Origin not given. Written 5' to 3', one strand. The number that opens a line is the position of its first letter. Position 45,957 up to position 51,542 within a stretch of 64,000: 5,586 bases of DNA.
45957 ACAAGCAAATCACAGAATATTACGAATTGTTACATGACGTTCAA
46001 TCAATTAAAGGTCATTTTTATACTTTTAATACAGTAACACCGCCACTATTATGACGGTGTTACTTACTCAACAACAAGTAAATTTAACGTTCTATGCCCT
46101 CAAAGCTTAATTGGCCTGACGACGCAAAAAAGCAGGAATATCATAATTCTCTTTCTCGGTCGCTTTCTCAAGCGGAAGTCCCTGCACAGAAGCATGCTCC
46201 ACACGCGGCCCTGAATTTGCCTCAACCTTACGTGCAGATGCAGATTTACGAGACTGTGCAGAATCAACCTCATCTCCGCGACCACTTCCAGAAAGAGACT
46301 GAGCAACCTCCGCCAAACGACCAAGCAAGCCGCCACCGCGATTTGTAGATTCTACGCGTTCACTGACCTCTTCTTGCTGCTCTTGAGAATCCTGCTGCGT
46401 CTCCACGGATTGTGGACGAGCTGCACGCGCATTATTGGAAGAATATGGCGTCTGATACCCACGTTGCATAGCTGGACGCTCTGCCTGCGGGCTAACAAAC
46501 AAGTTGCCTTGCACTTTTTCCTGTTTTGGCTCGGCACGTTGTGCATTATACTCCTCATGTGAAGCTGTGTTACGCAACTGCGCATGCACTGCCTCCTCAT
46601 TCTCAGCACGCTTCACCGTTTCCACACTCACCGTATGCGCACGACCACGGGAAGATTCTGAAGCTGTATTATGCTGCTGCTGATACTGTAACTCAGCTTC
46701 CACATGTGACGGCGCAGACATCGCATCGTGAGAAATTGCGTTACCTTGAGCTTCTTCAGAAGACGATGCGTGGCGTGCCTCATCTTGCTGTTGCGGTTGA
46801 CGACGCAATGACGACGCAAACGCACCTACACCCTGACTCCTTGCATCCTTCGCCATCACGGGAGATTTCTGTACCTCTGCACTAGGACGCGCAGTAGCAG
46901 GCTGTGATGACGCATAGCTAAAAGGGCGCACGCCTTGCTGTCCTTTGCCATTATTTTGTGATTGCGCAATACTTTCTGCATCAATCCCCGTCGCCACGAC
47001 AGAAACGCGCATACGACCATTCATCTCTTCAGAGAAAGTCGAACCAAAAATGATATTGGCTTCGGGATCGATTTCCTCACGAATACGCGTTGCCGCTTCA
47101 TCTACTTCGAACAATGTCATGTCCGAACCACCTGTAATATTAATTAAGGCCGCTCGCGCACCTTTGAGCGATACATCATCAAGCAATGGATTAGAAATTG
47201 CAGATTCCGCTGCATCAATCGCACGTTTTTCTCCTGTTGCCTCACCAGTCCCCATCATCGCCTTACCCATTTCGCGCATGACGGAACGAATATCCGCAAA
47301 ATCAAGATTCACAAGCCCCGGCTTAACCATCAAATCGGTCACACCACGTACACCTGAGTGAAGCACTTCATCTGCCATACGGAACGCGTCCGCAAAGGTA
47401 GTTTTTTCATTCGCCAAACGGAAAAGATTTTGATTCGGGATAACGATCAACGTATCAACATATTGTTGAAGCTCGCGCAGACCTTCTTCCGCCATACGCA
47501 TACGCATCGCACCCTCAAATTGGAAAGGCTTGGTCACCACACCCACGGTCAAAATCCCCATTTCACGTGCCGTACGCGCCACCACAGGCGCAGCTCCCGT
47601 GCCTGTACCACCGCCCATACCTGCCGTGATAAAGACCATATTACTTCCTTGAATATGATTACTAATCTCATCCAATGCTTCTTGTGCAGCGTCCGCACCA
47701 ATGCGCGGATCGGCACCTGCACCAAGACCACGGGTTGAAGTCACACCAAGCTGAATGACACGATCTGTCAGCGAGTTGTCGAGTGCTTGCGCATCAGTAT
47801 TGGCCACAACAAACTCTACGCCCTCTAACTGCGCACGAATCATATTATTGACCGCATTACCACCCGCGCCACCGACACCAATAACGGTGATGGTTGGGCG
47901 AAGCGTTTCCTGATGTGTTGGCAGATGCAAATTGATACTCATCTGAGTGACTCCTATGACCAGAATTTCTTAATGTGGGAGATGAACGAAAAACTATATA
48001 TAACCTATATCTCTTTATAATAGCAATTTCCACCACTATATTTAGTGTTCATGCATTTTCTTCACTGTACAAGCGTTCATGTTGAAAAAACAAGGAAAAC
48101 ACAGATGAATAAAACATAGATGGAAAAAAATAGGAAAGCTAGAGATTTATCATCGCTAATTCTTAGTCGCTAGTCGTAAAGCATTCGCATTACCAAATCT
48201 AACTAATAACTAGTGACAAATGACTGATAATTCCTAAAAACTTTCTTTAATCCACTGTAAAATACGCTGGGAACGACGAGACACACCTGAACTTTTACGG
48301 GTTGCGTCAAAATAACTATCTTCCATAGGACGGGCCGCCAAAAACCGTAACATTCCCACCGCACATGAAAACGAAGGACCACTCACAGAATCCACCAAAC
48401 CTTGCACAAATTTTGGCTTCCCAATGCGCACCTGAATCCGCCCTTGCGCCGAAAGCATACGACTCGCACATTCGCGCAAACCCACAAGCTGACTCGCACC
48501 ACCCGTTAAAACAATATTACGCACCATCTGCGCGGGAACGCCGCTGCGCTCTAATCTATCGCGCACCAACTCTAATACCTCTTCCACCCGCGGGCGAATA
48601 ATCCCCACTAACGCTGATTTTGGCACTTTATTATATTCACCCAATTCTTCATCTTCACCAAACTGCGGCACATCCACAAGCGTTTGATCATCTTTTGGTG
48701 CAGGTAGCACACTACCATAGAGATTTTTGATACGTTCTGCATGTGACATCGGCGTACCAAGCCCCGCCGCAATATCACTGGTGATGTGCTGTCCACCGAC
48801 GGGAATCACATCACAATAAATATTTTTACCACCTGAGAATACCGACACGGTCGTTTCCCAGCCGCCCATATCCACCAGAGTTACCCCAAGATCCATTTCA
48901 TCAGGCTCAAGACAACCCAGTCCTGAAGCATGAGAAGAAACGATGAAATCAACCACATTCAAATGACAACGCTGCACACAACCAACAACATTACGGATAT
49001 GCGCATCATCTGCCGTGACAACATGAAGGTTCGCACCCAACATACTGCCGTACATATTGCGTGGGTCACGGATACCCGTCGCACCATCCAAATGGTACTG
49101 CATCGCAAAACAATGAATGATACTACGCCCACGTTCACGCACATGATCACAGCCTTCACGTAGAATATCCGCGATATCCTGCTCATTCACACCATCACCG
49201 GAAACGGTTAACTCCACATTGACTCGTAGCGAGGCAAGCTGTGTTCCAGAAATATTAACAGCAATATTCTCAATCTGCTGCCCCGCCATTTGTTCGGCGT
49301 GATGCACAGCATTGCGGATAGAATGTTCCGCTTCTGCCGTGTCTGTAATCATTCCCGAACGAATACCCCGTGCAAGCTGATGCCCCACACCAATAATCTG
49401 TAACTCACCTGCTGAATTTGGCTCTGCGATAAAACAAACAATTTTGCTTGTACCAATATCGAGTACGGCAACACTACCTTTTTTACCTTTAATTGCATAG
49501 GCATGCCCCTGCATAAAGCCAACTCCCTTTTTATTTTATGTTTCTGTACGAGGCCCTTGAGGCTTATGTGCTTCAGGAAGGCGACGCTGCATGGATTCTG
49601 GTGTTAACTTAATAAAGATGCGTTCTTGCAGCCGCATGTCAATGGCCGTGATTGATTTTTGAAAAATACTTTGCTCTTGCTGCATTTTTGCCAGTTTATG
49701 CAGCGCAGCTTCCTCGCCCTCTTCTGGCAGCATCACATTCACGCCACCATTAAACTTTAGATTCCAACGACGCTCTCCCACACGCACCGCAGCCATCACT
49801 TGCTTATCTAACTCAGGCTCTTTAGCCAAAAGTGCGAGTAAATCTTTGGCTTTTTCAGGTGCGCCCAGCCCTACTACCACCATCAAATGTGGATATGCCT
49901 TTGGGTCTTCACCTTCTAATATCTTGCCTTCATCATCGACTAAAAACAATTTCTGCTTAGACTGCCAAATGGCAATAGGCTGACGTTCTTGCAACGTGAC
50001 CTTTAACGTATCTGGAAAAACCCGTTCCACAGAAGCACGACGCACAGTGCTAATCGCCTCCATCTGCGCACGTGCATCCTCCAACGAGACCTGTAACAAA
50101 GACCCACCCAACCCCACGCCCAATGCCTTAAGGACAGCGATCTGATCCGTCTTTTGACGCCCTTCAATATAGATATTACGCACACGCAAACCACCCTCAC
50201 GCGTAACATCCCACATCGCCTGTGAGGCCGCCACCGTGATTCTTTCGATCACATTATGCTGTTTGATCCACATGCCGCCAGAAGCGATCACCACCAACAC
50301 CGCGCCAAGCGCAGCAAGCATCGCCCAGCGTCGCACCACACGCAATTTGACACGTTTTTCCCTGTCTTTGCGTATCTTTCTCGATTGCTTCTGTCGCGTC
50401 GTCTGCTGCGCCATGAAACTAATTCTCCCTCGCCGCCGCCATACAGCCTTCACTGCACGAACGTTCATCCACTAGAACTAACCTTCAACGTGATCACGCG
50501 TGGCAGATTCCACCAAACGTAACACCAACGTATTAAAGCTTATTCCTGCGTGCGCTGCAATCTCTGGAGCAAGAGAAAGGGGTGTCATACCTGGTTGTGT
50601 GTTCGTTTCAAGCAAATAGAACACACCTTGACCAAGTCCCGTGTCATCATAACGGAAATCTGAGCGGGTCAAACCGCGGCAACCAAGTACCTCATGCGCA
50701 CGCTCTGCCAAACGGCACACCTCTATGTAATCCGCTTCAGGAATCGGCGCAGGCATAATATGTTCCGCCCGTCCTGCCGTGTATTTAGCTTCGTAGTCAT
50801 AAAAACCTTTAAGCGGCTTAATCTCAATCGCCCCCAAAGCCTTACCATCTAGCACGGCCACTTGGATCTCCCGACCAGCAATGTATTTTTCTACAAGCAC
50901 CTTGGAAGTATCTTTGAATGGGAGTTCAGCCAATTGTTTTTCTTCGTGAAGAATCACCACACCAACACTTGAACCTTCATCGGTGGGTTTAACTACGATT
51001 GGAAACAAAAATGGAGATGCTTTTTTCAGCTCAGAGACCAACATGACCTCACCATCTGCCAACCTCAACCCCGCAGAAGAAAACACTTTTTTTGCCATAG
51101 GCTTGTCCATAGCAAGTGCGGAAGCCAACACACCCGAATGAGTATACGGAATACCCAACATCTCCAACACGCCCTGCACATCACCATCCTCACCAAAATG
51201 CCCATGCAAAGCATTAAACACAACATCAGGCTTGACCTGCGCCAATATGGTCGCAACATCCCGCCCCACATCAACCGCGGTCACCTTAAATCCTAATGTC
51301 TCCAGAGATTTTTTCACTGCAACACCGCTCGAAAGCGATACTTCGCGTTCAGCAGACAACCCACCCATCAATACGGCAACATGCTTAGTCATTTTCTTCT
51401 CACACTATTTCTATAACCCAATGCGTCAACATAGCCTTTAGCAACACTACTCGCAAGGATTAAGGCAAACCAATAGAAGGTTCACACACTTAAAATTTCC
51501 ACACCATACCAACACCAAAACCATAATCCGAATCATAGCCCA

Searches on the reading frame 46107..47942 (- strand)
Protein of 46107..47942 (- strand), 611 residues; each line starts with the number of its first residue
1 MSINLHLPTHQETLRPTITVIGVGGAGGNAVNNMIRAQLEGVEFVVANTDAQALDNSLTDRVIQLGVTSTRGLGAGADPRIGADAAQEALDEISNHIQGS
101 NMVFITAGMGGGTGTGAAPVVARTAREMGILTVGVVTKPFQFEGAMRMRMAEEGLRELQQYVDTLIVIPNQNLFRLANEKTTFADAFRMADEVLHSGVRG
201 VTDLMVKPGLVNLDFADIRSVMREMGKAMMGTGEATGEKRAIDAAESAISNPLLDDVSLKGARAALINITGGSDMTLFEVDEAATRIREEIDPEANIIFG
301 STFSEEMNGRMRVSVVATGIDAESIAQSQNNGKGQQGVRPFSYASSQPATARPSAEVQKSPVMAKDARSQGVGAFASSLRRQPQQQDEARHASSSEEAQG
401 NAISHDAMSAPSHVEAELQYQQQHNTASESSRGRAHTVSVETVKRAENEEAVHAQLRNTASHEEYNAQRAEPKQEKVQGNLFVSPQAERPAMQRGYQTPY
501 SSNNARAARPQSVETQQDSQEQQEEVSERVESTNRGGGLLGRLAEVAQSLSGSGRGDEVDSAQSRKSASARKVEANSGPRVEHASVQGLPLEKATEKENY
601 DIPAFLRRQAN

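Call 60: search_protein_families(library=pfam, proteins=[window:46107-47942:-], max_evalue=0.00001)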
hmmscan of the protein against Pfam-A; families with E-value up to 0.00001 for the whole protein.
window:46107-47942:- (611 aa): 2 families
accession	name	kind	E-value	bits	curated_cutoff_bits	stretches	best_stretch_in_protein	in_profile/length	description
PF00091.31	Tubulin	-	2.1e-50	172.1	33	1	18-177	2-189/190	Tubulin/FtsZ family, GTPase domain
PF12327.13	FtsZ_C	-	1.4e-38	131.5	27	1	226-321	1-95/95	FtsZ family, C-terminal domain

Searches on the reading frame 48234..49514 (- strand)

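Call 60: search_protein_families(library=pfam, proteins=[window:48234-49514:-], max_evalue=0.00001)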
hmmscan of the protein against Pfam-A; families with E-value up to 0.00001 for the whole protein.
window:48234-49514:- (426 aa): 4 families
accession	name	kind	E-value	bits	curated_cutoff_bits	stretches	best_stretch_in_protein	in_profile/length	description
PF14450.12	FtsA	-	1.9e-41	141.8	31.8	2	213-387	2-127/127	Cell division protein FtsA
PF02491.25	SHS2_FTSA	-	1.2e-16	61.2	25.4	1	90-167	1-79/79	SHS2 domain inserted in FTSA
PF11104.14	PilM_2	-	9.8e-11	41.6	27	0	173-264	138-235/340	Type IV pilus assembly protein PilM;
PF06723.19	MreB_Mbl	-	1.7e-10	40.7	27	1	188-354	124-297/327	MreB/Mbl protein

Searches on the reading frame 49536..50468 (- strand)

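Call 60: search_protein_families(library=pfam, proteins=[window:49536-50468:-], max_evalue=0.00001)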
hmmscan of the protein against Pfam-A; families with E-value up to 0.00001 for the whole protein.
window:49536-50468:- (310 aa): 2 families
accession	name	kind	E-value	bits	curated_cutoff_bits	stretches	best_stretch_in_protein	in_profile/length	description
PF03799.20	FtsQ_DivIB_C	-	3.1e-18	67.1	21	1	166-279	1-114/114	Cell division protein FtsQ/DivIB, C-terminal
PF08478.15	POTRA_1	-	3.3e-16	59.8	23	1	95-162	2-69/69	POTRA domain, FtsQ-type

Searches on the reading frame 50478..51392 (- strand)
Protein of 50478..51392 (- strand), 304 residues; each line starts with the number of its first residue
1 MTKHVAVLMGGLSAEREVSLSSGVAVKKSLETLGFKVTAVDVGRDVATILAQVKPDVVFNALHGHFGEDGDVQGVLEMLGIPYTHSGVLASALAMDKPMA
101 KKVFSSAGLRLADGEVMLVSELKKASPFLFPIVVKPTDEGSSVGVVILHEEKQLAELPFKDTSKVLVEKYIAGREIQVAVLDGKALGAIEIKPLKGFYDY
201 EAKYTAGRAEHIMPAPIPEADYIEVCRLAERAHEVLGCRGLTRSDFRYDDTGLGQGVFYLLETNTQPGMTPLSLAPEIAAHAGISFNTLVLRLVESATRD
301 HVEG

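Call 60: search_protein_families(library=pfam, proteins=[window:50478-51392:-], max_evalue=0.00001)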
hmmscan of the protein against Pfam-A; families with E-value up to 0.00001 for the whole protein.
window:50478-51392:- (304 aa): 2 families
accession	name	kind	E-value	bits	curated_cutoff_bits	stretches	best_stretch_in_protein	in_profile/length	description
PF07478.18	Dala_Dala_lig_C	-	7.7e-45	153.3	24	1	126-295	33-204/204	D-ala D-ala ligase C-terminus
PF01820.27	Dala_Dala_lig_N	-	9.3e-20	71.8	34.6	2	53-84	88-119/121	D-ala D-ala ligase N-terminus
